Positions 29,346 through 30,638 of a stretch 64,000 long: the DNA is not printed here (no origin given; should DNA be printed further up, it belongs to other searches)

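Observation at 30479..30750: Promoter-to-terminator delimited transcript of about 235 nt with no convincing ORF, convergent on gene B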

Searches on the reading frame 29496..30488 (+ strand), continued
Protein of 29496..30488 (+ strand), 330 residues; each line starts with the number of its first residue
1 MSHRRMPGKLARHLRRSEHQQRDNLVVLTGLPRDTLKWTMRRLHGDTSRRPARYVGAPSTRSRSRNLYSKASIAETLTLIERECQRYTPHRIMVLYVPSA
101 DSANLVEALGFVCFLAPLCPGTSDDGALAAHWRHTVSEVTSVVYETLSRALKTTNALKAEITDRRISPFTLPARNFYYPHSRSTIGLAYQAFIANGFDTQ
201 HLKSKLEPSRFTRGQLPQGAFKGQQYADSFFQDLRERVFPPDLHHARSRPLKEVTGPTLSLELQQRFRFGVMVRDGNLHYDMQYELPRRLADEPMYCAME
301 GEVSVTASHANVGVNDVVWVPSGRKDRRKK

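Call 70: search_protein_representatives(alignment_id=A1)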
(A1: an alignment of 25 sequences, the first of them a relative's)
Query: 25 sequences, 329 profile positions. Proteins with E-value up to 0.001 (for the whole library): 210; up to 1e-10: 149; up to 1e-30: 41. The best 150 are listed.
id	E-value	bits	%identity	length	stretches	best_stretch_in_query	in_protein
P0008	4.7e-153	525.3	-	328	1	3-327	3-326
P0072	1.3e-134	464.7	-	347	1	1-327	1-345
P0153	6.5e-128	442.7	-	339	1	2-326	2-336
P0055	2.6e-126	437.4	-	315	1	17-326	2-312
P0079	1.5e-121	421.7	-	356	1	6-325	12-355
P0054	4.8e-119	413.5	-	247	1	83-327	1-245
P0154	1.7e-112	392.0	-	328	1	1-325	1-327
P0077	2.9e-109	381.4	-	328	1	20-326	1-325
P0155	7.3e-98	343.9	-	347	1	4-324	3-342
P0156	2.2e-96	339.0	-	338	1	7-324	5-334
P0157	1.3e-92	326.6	-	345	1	14-324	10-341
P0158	1.3e-89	316.8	-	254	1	83-326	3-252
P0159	3.8e-83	295.5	-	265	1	3-240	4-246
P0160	2.9e-71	256.5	-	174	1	173-326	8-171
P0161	2.5e-68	246.8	-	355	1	2-325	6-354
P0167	7.0e-43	163.2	-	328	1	7-318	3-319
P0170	1.3e-36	142.5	-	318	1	16-316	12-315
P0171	1.8e-36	142.1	-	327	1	1-320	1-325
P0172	7.5e-35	136.8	-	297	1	20-316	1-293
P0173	1.7e-34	135.6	-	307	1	20-316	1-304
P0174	7.2e-34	133.6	-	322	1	8-316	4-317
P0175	8.4e-34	133.4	-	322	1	20-317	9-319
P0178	4.9e-33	130.8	-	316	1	7-316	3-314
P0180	1.6e-32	129.1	-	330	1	12-319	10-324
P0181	1.1e-31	126.4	-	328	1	7-323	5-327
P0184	2.2e-31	125.4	-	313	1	16-316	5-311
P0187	1.1e-30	123.1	-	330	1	5-319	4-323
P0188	1.7e-30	122.5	-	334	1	4-323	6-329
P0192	3.9e-29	118.0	-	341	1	3-323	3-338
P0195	7.1e-28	113.9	-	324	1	3-316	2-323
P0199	8.1e-27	110.4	-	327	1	6-323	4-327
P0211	2.9e-25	105.3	-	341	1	14-317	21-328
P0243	3.3e-19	85.4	-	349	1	3-319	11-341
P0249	8.3e-19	84.1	-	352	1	3-318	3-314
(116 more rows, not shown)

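Call 71: search_protein_families(library=pfam, proteins=[P0167, P0170, P0171, P0174, P0180, P0188, P0192, P0211, P0243, P0249], max_evalue=0.01)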
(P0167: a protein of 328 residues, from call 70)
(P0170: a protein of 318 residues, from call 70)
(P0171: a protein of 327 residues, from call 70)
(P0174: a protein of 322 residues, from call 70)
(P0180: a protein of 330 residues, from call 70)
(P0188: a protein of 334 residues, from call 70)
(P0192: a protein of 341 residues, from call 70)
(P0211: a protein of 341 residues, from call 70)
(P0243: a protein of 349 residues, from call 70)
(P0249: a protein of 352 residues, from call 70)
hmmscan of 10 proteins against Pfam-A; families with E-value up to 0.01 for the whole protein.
P0167 (328 aa): 0 families

P0170 (318 aa): 0 families

P0171 (327 aa): 0 families

P0174 (322 aa): 0 families

P0180 (330 aa): 0 families

P0188 (334 aa): 0 families

P0192 (341 aa): 0 families

P0211 (341 aa): 0 families

P0243 (349 aa): 0 families

P0249 (352 aa): 0 families

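Call 72: search_protein_families(library=padloc, proteins=[P0167, P0170, P0171, P0174, P0180, P0188, P0192, P0211, P0243, P0249], max_evalue=0.01)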
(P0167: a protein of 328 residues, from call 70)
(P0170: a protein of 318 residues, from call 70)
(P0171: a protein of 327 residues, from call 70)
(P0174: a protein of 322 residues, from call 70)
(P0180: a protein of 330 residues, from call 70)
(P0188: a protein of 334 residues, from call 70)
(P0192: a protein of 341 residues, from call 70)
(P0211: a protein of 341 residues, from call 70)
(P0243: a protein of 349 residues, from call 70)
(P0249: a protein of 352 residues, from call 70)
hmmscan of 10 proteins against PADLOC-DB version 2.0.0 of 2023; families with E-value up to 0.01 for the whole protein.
P0167 (328 aa): 0 families

P0170 (318 aa): 0 families

P0171 (327 aa): 0 families

P0174 (322 aa): 0 families

P0180 (330 aa): 0 families

P0188 (334 aa): 0 families

P0192 (341 aa): 0 families

P0211 (341 aa): 0 families

P0243 (349 aa): 0 families

P0249 (352 aa): 0 families

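Call 73: list_cluster_members(proteins=[P0167, P0170, P0171, P0174, P0180, P0188, P0192, P0211, P0243, P0008])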
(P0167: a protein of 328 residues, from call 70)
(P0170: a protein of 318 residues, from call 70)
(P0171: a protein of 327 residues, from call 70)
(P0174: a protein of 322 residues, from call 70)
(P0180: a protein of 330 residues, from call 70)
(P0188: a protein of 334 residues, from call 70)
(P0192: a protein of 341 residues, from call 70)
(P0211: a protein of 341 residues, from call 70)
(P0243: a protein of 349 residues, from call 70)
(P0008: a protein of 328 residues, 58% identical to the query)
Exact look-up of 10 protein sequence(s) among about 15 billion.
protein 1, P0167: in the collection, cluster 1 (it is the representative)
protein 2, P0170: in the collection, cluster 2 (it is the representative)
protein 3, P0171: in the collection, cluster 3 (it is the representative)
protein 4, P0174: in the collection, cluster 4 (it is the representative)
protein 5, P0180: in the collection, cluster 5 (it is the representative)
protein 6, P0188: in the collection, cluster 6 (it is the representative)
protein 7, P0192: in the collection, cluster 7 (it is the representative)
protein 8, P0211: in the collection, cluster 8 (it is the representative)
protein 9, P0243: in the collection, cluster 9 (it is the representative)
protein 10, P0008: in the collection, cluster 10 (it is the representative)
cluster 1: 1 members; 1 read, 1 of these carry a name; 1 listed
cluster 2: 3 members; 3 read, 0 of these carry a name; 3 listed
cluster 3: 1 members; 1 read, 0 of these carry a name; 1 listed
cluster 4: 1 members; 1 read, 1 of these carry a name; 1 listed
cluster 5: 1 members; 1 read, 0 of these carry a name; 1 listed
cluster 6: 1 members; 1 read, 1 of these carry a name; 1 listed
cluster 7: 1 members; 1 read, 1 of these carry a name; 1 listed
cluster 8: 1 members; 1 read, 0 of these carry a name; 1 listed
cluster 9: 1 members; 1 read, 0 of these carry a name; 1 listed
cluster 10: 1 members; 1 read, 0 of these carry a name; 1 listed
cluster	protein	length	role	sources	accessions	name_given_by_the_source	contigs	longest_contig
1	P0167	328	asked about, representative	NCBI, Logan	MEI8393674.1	MAG: hypothetical protein WCF85_02985 [Rhodospirillaceae bacterium]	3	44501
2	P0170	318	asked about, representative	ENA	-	-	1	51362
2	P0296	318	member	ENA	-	-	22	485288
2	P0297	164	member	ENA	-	-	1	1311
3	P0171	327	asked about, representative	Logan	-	-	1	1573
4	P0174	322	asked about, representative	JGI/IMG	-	hypothetical protein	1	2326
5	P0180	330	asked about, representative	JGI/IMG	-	-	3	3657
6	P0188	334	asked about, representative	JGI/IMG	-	hypothetical protein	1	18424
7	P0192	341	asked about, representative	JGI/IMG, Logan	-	hypothetical protein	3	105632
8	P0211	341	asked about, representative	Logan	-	-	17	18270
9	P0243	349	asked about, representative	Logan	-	-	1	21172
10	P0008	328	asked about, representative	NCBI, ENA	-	-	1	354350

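Call 74: find_encoding_contigs(protein=P0167, flank=4000, max_places=2)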
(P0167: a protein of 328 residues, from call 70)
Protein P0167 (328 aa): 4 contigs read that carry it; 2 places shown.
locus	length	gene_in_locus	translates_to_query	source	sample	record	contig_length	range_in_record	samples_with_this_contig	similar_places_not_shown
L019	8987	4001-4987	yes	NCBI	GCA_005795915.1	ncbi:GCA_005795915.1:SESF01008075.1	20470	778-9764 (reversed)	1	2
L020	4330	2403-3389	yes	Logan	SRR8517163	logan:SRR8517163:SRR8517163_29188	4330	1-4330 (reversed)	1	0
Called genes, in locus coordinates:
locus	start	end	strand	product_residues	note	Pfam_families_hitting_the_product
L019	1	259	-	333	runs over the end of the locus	PF02470:MlaD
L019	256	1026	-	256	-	PF00005:ABC_tran, PF13304:AAA_21 (weak)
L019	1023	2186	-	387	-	PF02405:MlaE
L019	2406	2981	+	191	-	-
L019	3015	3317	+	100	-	-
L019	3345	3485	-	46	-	-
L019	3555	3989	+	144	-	-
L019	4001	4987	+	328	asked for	-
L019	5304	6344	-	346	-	PF20030:bpMoxR, PF07726:AAA_3, PF07728:AAA_5, PF17863:AAA_lid_2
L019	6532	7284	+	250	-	-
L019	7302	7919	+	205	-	PF00293:NUDIX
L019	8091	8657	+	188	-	PF06114:Peptidase_M78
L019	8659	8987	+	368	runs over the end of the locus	?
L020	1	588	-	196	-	?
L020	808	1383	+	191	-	-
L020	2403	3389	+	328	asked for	-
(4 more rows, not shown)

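Call 78: search_dna_similar(query=window:29496-30488:+, collection=plasmids, mode=protein, max_evalue=0.001)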
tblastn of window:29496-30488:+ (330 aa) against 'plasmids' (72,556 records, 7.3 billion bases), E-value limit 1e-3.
No match.

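Call 79: search_dna_similar(query=window:29496-30488:+, collection=phages, mode=protein, max_evalue=0.001)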
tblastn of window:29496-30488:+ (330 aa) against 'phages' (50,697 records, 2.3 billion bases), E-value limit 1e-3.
No match.

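Call 80: search_dna_similar(query=P0167, collection=plasmids, mode=protein, max_evalue=0.001)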
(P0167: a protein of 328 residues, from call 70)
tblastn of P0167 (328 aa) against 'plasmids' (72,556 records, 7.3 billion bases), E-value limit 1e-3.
Records with a match: 2; places in all: 3; records where one place covers at least 80% of the query: 1.
Best place of each record, by identity: <60% 2.
By first word of the organism name: Sphingobium 1; Agrobacterium 1.
By predicted mobility (MOB-suite, as given by PLSDB): conjugative 1; non-mobilizable 1.
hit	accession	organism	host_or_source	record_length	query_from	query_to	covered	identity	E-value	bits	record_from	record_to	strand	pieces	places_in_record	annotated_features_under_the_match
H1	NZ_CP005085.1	Sphingobium sp. TKS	-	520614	1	318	97%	28.9%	2e-27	120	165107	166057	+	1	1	hypothetical protein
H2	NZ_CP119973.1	Agrobacterium leguminum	pure culture,soil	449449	11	208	60%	22.5%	6e-4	49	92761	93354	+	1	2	hypothetical protein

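Call 82: get_annotated_region(hit=H1, flank=4000)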
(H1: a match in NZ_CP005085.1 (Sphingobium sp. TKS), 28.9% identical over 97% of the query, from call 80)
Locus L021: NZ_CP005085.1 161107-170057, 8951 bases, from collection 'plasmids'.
description: Sphingobium sp. TKS plasmid pTK1, complete sequence
organism: Sphingobium sp. TKS (NCBI taxid 1315974)
taxonomy: Bacteria; Pseudomonadota; Alphaproteobacteria; Sphingomonadales; Sphingomonadaceae; Sphingobium; Sphingobium sp. TKS
host: -; source: -; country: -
typing (MOB-suite, as given by PLSDB): conjugative; replicon rep_cluster_647; relaxase MOBP,MOBP,MOBQ; mating-pair formation MPF_T
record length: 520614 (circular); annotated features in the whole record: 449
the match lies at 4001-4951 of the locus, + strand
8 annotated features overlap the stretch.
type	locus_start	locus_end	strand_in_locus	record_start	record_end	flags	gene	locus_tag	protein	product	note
CDS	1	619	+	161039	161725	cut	-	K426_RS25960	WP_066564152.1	hypothetical protein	-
CDS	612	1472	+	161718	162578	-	-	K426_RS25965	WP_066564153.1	nucleotidyl transferase AbiEii/AbiGii toxin family protein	-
CDS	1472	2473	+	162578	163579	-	-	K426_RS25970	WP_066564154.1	site-specific integrase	GO:0015074 - DNA integration [Evidence IEA]; GO:0006310 - DNA recombination [Evidence IEA]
CDS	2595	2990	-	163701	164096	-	-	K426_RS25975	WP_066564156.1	cupin domain-containing protein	-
CDS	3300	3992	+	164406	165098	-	-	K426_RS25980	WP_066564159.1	hypothetical protein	-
CDS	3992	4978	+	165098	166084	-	-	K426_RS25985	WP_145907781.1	hypothetical protein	-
CDS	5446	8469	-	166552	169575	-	mobF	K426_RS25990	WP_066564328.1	MobF family relaxase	-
CDS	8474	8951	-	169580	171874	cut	-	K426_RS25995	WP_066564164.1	type IV secretion system DNA-binding domain-containing protein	-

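Call 93: search_dna_similar(query=L021:3992-4978:+, collection=plasmids, mode=protein, max_evalue=0.00001, max_rows=30)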
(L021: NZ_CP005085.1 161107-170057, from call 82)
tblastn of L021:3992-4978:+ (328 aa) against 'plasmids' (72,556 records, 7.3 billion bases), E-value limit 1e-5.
Records with a match: 1; places in all: 1; records where one place covers at least 80% of the query: 1.
Best place of each record, by identity: >=99% 1.
By first word of the organism name: Sphingobium 1.
By predicted mobility (MOB-suite, as given by PLSDB): conjugative 1.
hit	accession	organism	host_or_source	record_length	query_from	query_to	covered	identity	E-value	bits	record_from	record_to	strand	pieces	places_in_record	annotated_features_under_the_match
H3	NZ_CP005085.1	Sphingobium sp. TKS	-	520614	1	328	100%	100.0%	0e+0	570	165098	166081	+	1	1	hypothetical protein (x2)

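Call 94: search_dna_similar(query=P0211, collection=plasmids, mode=protein, max_evalue=0.00001, max_rows=30)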
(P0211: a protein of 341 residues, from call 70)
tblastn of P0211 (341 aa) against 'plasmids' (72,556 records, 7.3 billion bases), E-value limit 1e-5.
Records with a match: 1; places in all: 1; records where one place covers at least 80% of the query: 1.
Best place of each record, by identity: <60% 1.
By first word of the organism name: Sphingobium 1.
By predicted mobility (MOB-suite, as given by PLSDB): conjugative 1.
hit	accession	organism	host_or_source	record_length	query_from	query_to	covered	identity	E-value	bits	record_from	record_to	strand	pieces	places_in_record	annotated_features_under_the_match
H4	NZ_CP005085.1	Sphingobium sp. TKS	-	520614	21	328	90%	37.7%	3e-43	166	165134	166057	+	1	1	hypothetical protein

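Call 96: find_related_loci(query=A7, collection=viral_contigs, flank=3000)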
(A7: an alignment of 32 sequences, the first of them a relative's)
Query A7 (328 aa) in viral_contigs; peptide patterns used: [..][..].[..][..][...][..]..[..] (x = any residue, [..] = any of these).
30 stretches matched a pattern, but none encodes a relative of the query by tblastn (E <= 1e-3).

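Call 97: find_encoding_contigs(protein=P0211, flank=3000, max_places=10)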
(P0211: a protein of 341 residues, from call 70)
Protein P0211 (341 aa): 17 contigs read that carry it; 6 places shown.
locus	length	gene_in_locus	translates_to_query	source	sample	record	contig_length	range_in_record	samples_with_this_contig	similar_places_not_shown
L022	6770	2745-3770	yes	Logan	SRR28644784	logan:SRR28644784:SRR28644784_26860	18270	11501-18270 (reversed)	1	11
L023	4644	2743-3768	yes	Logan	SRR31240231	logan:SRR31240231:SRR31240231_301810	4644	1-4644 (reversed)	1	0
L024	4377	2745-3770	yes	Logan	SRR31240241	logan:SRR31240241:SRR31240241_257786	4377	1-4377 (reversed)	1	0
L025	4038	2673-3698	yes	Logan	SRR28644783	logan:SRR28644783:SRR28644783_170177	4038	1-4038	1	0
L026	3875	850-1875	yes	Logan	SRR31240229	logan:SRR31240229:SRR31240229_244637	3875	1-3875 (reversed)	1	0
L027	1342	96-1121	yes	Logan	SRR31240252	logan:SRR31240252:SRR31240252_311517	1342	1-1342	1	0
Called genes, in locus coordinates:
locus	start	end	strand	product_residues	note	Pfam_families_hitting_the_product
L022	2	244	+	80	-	?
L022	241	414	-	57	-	-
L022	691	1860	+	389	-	PF13356:Arm-DNA-bind_3, PF22022:Phage_int_M, PF00589:Phage_integrase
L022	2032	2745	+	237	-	-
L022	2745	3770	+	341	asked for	-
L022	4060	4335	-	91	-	-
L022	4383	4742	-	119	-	-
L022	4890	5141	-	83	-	-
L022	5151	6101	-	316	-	-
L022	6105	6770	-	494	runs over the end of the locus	PF20987:I-TevI_DNA-bd (faint)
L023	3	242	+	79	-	?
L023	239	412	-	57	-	-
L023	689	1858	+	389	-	PF13356:Arm-DNA-bind_3, PF22022:Phage_int_M, PF00589:Phage_integrase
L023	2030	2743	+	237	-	-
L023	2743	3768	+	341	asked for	-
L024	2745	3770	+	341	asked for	-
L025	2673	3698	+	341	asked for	-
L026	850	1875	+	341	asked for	-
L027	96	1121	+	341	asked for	-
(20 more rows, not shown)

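Call 99: search_protein_families(library=phrogs, proteins=[L022:4060-4335:-, L022:4383-4742:-, L022:4890-5141:-, L022:5151-6101:-, L022:2032-2745:+], max_evalue=0.001)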
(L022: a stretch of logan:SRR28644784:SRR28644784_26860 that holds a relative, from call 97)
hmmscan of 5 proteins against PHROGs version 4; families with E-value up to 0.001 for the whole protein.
L022:4060-4335:- (91 aa): 0 families

L022:4383-4742:- (119 aa): 0 families

L022:4890-5141:- (83 aa): 0 families

L022:5151-6101:- (316 aa): 0 families

L022:2032-2745:+ (237 aa): 0 families
